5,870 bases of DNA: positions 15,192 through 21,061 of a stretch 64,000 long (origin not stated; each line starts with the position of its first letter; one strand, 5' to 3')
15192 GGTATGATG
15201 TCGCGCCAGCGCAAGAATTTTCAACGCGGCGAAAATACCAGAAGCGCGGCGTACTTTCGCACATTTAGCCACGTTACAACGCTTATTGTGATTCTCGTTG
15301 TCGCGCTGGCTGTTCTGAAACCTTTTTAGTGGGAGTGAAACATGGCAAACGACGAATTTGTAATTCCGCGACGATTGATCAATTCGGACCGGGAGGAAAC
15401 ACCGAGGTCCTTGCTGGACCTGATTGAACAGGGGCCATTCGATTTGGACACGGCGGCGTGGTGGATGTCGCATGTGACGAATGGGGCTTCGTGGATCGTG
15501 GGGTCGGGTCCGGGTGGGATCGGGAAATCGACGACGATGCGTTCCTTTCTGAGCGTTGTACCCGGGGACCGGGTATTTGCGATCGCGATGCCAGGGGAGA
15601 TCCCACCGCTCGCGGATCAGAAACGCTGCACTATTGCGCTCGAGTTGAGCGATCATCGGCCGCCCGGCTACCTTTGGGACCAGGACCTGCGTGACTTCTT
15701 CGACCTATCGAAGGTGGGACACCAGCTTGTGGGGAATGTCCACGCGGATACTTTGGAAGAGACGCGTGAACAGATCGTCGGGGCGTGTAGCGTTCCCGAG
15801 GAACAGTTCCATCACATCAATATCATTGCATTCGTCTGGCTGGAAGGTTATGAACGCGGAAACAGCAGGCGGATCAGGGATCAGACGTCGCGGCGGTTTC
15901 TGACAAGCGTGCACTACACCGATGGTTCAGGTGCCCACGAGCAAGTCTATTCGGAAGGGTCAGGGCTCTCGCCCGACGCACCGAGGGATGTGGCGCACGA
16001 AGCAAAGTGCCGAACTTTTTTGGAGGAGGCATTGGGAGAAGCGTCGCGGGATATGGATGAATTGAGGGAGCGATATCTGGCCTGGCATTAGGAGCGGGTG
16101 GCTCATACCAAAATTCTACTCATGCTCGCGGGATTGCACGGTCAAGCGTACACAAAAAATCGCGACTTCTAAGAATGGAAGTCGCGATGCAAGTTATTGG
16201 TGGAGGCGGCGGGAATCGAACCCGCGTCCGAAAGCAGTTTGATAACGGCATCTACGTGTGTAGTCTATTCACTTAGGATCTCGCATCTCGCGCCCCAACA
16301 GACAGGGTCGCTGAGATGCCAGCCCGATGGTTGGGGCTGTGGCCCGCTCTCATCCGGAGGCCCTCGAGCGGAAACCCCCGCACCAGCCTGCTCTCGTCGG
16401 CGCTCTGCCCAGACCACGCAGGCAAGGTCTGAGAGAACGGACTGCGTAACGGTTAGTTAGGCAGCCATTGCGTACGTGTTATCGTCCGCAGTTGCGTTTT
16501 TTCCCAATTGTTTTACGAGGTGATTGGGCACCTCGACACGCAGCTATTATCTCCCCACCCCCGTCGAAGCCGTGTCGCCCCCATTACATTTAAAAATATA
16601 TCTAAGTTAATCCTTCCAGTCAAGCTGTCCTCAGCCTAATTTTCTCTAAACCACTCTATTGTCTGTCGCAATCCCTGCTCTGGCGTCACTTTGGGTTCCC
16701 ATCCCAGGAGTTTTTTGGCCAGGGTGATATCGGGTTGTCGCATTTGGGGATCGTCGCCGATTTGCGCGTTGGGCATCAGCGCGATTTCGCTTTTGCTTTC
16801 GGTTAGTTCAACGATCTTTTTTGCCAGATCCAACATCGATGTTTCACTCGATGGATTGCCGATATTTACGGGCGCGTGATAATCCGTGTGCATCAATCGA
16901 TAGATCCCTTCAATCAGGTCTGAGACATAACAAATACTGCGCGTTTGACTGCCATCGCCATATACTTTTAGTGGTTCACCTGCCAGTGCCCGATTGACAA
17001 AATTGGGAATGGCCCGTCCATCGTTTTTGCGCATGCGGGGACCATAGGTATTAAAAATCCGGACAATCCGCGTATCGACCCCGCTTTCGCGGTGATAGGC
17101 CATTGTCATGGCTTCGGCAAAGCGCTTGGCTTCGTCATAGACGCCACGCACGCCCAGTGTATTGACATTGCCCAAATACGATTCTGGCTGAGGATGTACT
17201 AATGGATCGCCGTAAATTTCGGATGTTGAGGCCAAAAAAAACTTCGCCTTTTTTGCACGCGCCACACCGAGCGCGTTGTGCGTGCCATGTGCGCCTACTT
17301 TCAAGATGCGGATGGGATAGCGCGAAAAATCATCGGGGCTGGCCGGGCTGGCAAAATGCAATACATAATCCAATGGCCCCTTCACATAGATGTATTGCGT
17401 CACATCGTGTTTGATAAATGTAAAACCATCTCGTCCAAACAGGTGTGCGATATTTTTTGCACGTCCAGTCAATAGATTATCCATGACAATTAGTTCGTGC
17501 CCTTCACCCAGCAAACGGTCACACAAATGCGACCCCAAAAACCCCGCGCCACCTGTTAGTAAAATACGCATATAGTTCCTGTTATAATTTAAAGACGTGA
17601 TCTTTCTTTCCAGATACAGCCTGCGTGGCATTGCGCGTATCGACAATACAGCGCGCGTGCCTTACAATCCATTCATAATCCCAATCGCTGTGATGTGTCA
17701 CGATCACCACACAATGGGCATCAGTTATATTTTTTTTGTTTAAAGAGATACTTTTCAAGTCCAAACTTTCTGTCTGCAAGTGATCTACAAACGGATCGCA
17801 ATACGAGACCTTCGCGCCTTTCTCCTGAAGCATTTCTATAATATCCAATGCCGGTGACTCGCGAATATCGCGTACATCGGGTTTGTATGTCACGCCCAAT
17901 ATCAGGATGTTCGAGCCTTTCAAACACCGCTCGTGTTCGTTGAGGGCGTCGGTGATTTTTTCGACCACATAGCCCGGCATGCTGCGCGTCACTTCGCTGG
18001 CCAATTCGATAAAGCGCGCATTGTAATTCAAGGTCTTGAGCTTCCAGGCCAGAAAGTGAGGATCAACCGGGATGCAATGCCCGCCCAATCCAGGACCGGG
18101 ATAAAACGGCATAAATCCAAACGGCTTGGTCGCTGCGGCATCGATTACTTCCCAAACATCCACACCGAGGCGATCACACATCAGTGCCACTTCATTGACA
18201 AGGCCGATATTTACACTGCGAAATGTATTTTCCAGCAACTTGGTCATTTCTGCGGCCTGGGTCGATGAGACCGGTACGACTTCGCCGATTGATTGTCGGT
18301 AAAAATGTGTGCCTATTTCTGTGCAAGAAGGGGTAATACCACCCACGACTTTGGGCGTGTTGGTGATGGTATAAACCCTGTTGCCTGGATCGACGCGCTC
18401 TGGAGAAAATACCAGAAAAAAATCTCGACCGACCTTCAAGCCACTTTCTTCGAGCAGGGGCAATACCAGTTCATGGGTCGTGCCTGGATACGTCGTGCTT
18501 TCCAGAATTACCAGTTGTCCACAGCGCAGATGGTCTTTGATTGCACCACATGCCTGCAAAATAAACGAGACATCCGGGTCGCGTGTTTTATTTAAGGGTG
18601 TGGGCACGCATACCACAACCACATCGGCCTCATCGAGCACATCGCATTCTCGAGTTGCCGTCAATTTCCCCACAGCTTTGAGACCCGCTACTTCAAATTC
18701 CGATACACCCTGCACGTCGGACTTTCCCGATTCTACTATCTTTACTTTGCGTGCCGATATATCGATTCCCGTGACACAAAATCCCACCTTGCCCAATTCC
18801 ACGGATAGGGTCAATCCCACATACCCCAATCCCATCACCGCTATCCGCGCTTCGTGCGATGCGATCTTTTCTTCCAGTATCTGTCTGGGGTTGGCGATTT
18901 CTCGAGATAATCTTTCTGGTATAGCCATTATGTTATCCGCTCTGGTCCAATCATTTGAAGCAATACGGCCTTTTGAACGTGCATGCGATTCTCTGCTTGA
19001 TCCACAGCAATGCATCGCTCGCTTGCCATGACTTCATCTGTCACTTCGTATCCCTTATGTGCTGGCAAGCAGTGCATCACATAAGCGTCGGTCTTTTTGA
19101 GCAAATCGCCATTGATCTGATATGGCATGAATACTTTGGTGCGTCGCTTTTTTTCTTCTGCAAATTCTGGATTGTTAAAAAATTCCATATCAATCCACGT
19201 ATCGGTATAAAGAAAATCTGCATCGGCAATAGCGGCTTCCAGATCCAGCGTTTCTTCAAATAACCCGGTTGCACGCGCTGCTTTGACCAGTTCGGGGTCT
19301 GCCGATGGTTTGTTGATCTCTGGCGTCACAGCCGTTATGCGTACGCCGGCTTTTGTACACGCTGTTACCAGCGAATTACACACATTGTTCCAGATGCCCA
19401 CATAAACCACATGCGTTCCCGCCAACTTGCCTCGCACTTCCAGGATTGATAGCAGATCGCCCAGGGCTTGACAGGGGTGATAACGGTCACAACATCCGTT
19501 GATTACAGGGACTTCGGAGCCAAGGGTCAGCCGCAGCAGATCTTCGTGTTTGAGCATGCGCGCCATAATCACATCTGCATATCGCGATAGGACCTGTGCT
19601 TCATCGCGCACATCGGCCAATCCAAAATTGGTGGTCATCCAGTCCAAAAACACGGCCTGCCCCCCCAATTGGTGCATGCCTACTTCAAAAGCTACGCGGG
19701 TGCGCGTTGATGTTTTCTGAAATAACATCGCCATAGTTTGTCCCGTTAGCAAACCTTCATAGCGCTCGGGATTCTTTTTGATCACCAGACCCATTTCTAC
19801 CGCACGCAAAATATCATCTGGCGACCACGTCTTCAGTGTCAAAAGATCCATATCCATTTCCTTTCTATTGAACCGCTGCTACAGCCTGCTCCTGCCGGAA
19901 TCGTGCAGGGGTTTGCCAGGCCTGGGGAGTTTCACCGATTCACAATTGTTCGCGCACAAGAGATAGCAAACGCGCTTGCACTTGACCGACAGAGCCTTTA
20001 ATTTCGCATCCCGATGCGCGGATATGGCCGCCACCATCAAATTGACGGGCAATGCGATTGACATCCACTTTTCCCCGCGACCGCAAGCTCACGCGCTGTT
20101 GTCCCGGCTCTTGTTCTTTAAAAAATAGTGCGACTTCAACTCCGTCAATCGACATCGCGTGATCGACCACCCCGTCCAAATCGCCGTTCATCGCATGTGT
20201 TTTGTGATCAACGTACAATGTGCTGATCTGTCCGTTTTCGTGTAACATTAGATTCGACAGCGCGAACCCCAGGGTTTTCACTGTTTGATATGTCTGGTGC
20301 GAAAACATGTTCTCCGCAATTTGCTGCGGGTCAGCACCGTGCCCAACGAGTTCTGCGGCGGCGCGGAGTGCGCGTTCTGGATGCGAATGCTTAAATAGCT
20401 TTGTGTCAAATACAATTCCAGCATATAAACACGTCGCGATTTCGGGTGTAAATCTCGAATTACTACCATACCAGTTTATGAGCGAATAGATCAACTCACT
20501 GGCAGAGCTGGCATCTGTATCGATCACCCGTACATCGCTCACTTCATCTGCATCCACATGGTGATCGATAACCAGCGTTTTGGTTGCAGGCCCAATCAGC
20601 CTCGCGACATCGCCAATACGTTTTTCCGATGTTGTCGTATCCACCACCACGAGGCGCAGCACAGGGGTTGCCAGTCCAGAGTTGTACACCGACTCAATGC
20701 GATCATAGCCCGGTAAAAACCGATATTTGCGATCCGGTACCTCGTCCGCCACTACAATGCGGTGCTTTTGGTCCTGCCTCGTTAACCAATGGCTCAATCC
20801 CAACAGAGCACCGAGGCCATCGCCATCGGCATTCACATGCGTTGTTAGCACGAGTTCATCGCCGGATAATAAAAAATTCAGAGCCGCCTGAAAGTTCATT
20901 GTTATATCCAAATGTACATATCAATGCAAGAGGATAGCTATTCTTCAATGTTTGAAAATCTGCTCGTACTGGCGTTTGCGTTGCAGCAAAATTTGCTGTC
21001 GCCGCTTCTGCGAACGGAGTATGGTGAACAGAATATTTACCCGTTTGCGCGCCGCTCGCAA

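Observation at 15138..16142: GC-rich single-gene insertion (P-loop NTPase) between hemJ and ssrA, flanked by direct repeats copied from inside hemJ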

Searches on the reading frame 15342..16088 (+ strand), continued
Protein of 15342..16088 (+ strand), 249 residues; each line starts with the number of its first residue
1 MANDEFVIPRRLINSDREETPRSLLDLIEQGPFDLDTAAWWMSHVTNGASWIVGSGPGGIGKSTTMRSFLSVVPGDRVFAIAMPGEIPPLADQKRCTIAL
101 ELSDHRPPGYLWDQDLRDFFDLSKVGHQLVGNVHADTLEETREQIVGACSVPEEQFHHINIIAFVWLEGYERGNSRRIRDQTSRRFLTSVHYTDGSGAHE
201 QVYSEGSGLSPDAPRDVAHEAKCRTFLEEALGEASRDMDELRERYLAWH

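Call 52: find_encoding_contigs(protein=P0066, flank=5000, max_places=1)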
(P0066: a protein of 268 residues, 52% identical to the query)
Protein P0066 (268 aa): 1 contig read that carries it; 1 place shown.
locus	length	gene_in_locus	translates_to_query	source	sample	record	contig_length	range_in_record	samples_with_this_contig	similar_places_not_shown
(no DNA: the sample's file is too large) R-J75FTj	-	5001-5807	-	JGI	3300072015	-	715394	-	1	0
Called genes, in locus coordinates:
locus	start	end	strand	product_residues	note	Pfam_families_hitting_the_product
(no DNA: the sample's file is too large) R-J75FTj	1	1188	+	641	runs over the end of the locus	PF20581:DUF6785, PF20580:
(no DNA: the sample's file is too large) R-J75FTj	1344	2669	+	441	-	PF00884:Sulfatase, PF01663:Phosphodiest (weak), PF16347:SGSH_C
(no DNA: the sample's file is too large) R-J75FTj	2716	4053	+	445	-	PF00884:Sulfatase, PF01663:Phosphodiest (weak), PF16347:SGSH_C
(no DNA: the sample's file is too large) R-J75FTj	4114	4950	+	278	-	PF05721:PhyH (weak)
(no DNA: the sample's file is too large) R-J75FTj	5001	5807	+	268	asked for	-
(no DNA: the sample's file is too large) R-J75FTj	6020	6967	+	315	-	PF01408:GFO_IDH_MocA, PF22725:GFO_IDH_MocA_C3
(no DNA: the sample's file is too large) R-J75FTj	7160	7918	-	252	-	PF00583:Acetyltransf_1, PF13673:Acetyltransf_10 (weak), PF13508:Acetyltransf_7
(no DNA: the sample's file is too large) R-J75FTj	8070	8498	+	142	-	PF00254:FKBP_C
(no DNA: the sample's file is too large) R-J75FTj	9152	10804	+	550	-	PF00884:Sulfatase, PF01663:Phosphodiest (faint), PF16347:SGSH_C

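Call 53: find_encoding_contigs(protein=P0112, flank=5000, max_places=1)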
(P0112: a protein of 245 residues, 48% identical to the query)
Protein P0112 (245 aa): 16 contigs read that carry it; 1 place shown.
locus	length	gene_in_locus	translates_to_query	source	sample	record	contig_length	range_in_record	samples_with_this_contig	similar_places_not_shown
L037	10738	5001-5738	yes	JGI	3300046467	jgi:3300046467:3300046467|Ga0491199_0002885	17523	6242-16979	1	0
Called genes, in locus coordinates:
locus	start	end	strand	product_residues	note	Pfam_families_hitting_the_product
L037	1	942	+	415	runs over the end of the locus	PF00884:Sulfatase, PF01663:Phosphodiest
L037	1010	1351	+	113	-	-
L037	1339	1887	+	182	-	-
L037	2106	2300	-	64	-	-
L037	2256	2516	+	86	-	-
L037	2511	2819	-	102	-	-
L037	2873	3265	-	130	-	PF00557:Peptidase_M24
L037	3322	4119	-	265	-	-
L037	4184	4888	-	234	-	-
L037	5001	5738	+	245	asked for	-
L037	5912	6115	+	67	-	PF02525:Flavodoxin_2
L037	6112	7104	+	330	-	PF04909:Amidohydro_2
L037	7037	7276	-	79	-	-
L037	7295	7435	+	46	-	-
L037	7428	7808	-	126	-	PF13489:Methyltransf_23 (weak)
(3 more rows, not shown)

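Call 54: find_encoding_contigs(protein=P0064, flank=5000, max_places=1)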
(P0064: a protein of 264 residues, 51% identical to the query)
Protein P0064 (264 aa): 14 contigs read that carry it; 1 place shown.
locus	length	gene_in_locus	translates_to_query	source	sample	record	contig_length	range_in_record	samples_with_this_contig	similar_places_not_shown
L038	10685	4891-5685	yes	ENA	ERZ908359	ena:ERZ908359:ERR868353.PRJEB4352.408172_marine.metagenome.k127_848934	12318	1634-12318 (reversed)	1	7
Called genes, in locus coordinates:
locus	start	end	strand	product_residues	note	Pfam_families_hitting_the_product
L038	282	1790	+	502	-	PF00630:Filamin (faint), PF02369:Big_1 (weak), PF09134:Invasin_D3, PF17789:MG4 (faint), PF02369:Big_1, PF09134:Invasin_D3, PF02369:Big_1, PF03781:FGE-sulfatase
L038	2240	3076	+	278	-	PF18962:Por_Secre_tail (faint), PF13860:FlgD_ig (weak)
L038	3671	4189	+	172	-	PF00583:Acetyltransf_1, PF13673:Acetyltransf_10 (weak), PF13508:Acetyltransf_7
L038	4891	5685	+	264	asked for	-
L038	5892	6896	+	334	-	PF00248:Aldo_ket_red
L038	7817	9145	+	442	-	PF07690:MFS_1, PF13347:MFS_2 (weak), PF00083:Sugar_tr, PF07690:MFS_1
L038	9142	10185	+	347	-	PF00248:Aldo_ket_red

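Call 63: search_protein_representatives(alignment_id=A1)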
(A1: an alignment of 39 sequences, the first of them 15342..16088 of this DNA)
Query: 39 sequences, 250 profile positions. Proteins with E-value up to 0.001 (for the whole library): 681; up to 1e-10: 375; up to 1e-30: 63. The best 150 are listed.
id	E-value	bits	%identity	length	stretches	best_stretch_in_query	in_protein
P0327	1.5e-93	329.1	-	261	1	3-249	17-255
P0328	3.5e-76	272.2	-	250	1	16-247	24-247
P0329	1.3e-74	267.1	-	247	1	3-228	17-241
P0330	3.1e-72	259.3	-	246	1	9-242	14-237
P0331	1.0e-68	247.8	-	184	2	6-138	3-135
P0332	6.1e-66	238.7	-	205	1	42-246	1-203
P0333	2.8e-52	193.9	-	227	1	22-245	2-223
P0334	2.4e-48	181.0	-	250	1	15-243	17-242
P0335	3.1e-48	180.7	-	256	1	15-246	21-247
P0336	9.1e-48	179.2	-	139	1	2-108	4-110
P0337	2.4e-46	174.5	-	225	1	22-244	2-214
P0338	3.2e-45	170.8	-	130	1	54-174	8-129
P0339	1.6e-44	168.6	-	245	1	15-246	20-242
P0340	2.5e-44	167.9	-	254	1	15-247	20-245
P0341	3.0e-44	167.7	-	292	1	36-245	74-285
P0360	3.1e-36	141.4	-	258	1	15-242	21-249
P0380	3.8e-32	128.0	-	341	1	15-178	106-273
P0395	4.7e-30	121.2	-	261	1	3-246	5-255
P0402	1.2e-28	116.5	-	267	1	9-245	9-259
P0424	2.7e-25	105.6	-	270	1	3-248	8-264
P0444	4.1e-23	98.4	-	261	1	7-246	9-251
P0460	5.5e-22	94.7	-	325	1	15-148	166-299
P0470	3.4e-21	92.1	-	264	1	22-246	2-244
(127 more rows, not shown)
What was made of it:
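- On T2SSE secretion-ATPase superfamily (Pfam PF00437): Nearly all listed family members are about 225-275 aa (call 63).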

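Call 64: search_protein_families(library=pfam, proteins=[P0334, P0341, P0360, P0380, P0395, P0402, P0424, P0444, P0460, P0470], max_evalue=0.01)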
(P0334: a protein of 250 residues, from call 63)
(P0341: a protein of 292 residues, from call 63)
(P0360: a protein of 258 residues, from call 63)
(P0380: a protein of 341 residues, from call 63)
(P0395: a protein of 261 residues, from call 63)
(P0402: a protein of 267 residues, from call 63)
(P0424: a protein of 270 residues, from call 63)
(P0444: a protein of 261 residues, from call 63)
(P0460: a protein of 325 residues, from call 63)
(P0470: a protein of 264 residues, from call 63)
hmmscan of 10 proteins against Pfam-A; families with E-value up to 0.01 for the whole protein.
P0334 (250 aa): 0 families

P0341 (292 aa): 1 family
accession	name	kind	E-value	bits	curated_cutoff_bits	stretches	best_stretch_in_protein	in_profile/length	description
PF12728.13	HTH_17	-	5.4e-09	36.6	27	1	28-81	1-49/51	Helix-turn-helix domain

P0360 (258 aa): 1 family
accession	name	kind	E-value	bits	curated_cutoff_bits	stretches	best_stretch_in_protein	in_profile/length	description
PF00437.27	T2SSE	-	0.0084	15.2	24.9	0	30-91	119-179/370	Type II/IV secretion system protein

P0380 (341 aa): 0 families

P0395 (261 aa): 1 family
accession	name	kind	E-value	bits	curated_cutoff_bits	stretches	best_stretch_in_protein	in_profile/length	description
PF19842.5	YqeC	-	0.0095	16.6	27.6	0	58-86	2-30/145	YqeC protein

P0402 (267 aa): 1 family
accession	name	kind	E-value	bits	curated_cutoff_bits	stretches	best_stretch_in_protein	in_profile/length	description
PF00005.33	ABC_tran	-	0.0064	17.5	25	0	58-100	20-61/137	ABC transporter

P0424 (270 aa): 2 families
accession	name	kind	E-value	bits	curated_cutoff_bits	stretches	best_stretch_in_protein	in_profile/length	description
PF21923.1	BON_like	-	0.00084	19.6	24.1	1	54-83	11-40/47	BON-like domain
PF00437.27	T2SSE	-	0.0023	17.1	24.9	0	29-98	120-189/370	Type II/IV secretion system protein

P0444 (261 aa): 0 families

P0460 (325 aa): 0 families

P0470 (264 aa): 0 families
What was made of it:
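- On T2SSE secretion-ATPase superfamily (Pfam PF00437): Distant family members score 15-17 bits against a cut-off of 24.9 (call 64).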

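Call 69: search_protein_families(library=pfam, proteins=[L001:6830-9991:+], max_evalue=0.001)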
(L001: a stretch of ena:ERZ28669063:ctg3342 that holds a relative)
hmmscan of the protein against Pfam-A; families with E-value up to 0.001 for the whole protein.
L001:6830-9991:+ (1054 aa): 9 families
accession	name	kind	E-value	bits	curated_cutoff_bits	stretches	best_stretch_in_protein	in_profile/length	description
PF13087.12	AAA_12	-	6.1e-29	101.4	27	1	733-907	14-193/195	AAA domain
PF13086.12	AAA_11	-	2.1e-23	83.9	27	1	334-690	3-254/257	AAA domain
PF13604.12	AAA_30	-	4.5e-11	43.3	27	1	334-390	3-61/191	AAA domain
PF18741.7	MTES_1575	-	2.8e-08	34.2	38.2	1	956-1026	9-80/96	REase_MTES_1575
PF04480.18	DUF559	-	4.5e-08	33.4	20.6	1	966-1040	38-106/109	Protein of unknown function (DUF559)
PF13245.12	AAA_19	-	8.6e-08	32.9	25.1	1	337-389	1-56/134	AAA domain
PF01443.25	Viral_helicase1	-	0.00018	21.8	21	0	651-687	60-98/228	Viral superfamily 1 RNA helicase core domain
PF02562.22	PhoH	-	0.00058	19.8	27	0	334-372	6-44/205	PhoH-like protein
PF13401.12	AAA_22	-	0.00089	20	27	0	346-465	4-96/130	AAA domain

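Call 85: find_encoding_contigs(protein=P0002, flank=10000, max_places=2)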
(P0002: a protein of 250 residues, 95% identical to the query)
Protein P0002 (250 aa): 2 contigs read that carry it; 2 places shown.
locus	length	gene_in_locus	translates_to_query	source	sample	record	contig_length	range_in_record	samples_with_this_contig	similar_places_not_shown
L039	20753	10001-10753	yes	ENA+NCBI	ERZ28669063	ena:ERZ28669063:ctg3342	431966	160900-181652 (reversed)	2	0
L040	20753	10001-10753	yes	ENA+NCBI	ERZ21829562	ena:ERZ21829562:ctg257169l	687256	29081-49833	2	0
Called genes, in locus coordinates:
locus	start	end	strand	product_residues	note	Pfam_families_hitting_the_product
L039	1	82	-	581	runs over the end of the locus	PF05721:PhyH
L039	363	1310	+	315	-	PF04041:Glyco_hydro_130 (faint)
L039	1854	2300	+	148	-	-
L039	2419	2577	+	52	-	-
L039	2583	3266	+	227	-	PF00733:Asn_synthase (weak), PF06508:QueC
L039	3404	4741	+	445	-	PF00202:Aminotran_3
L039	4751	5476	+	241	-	PF01522:Polysacc_deac_1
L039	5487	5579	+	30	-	-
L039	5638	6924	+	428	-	PF00872:Transposase_mut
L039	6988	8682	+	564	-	PF03235:GmrSD_N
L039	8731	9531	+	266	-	PF05721:PhyH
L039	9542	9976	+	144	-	PF03653:UPF0093, PF05425:CopD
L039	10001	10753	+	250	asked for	-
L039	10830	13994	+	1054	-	PF13086:AAA_11, PF13245:AAA_19 (faint), PF13604:AAA_30 (faint), PF13087:AAA_12, PF04480:DUF559, PF18741:MTES_1575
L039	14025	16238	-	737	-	-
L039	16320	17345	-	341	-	-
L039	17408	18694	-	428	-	PF00872:Transposase_mut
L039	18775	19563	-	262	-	-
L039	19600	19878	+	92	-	-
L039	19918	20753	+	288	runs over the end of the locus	-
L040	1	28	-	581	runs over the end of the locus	PF05721:PhyH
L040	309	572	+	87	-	-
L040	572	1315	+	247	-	PF04041:Glyco_hydro_130 (faint)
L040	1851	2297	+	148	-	-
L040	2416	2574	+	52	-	-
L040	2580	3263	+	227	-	PF00733:Asn_synthase (weak), PF06508:QueC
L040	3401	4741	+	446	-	PF00202:Aminotran_3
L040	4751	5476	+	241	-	PF01522:Polysacc_deac_1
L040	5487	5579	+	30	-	-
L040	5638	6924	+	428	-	PF00872:Transposase_mut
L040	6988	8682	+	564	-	PF03235:GmrSD_N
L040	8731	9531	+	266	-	PF05721:PhyH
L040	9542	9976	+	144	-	PF03653:UPF0093, PF05425:CopD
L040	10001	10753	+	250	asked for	-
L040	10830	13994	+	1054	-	PF13086:AAA_11, PF13245:AAA_19 (faint), PF13604:AAA_30 (faint), PF13087:AAA_12, PF04480:DUF559, PF18741:MTES_1575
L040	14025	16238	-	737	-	-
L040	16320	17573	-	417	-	-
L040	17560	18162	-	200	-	-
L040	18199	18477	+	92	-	-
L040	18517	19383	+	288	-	-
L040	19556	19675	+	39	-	-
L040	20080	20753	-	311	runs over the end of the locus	PF01073:3Beta_HSD, PF01370:Epimerase, PF02719:Polysacc_synt_2 (faint), PF04321:RmlD_sub_bind (weak), PF07993:NAD_binding_4 (faint), PF16363:GDP_Man_Dehyd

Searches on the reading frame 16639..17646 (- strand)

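Call 69: search_protein_families(library=pfam, proteins=[window:16639-17646:-], max_evalue=0.001)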
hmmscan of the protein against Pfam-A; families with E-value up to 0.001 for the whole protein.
window:16639-17646:- (336 aa): 6 families
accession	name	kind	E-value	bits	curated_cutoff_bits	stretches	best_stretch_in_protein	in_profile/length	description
PF01370.27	Epimerase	-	2.8e-47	161.6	20.9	1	28-263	1-240/240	NAD dependent epimerase/dehydratase family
PF16363.11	GDP_Man_Dehyd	-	4e-45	155.2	27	1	29-329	1-332/332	GDP-mannose 4,6 dehydratase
PF01073.25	3Beta_HSD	-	1.1e-08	34.9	22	1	30-242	2-219/280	3-beta hydroxysteroid dehydrogenase/isomerase family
PF04321.23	RmlD_sub_bind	-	3.8e-06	26.6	27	1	26-288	1-238/287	RmlD substrate binding domain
PF07993.18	NAD_binding_4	-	6.5e-06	25.9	20.1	0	30-51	1-22/258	Male sterility protein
PF02719.21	Polysacc_synt_2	-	6.1e-05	22.8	20.2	0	28-287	1-252/293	Polysaccharide biosynthesis protein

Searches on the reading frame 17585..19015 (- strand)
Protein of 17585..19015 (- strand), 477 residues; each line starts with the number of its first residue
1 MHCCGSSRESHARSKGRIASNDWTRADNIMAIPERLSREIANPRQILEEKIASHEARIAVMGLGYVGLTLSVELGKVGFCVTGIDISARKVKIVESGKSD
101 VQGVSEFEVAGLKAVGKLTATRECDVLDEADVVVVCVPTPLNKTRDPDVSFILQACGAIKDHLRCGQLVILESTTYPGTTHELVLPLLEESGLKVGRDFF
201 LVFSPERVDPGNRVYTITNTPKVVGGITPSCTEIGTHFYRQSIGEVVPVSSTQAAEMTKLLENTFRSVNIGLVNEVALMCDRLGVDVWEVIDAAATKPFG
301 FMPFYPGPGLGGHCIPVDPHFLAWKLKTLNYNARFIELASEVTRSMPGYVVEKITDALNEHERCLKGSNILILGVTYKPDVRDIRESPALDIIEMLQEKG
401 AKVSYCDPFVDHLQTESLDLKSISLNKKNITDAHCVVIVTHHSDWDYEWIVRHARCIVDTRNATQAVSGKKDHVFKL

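Call 69: search_protein_families(library=pfam, proteins=[window:17585-19015:-], max_evalue=0.001)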
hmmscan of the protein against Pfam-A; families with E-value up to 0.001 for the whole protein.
window:17585-19015:- (477 aa): 5 families
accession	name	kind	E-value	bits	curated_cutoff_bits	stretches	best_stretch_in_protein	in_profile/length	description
PF03721.20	UDPG_MGDP_dh_N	-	3.7e-42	144.5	27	1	57-233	2-181/187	UDP-glucose/GDP-mannose dehydrogenase family, NAD binding domain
PF00984.24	UDPG_MGDP_dh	-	2.4e-31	108.1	25.4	1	254-342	2-91/94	UDP-glucose/GDP-mannose dehydrogenase family, central domain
PF03720.21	UDPG_MGDP_dh_C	-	2.2e-24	86.2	30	1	371-465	1-102/103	UDP-glucose/GDP-mannose dehydrogenase family, UDP binding domain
PF03446.21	NAD_binding_2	-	1.6e-05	25.4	21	1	57-184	1-104/161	NAD binding domain of 6-phosphogluconate dehydrogenase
PF02558.23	ApbA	-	0.00077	19.5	22.2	0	58-139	1-76/150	Ketopantoate reductase PanE/ApbA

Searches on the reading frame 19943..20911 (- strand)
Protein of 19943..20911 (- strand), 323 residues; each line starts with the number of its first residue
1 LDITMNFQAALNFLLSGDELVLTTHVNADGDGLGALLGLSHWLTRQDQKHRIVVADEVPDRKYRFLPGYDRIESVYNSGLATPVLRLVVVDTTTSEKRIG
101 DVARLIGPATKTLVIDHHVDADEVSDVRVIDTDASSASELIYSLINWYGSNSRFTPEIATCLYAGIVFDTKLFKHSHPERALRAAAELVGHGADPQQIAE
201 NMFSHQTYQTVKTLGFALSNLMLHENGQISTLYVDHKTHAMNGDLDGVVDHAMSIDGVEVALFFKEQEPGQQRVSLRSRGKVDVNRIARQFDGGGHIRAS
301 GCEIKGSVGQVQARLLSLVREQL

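Call 69: search_protein_families(library=pfam, proteins=[window:19943-20911:-], max_evalue=0.001)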
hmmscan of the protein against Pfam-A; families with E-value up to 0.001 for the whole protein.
window:19943-20911:- (323 aa): 2 families
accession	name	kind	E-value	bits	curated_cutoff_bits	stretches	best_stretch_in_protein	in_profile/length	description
PF01368.27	DHH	-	4.7e-17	62.9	28.1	1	21-166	3-125/125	DHH family, N-terminal domain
PF02272.25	DHHA1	-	2.5e-13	50.8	25.9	1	233-320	8-97/102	DHHA1 domain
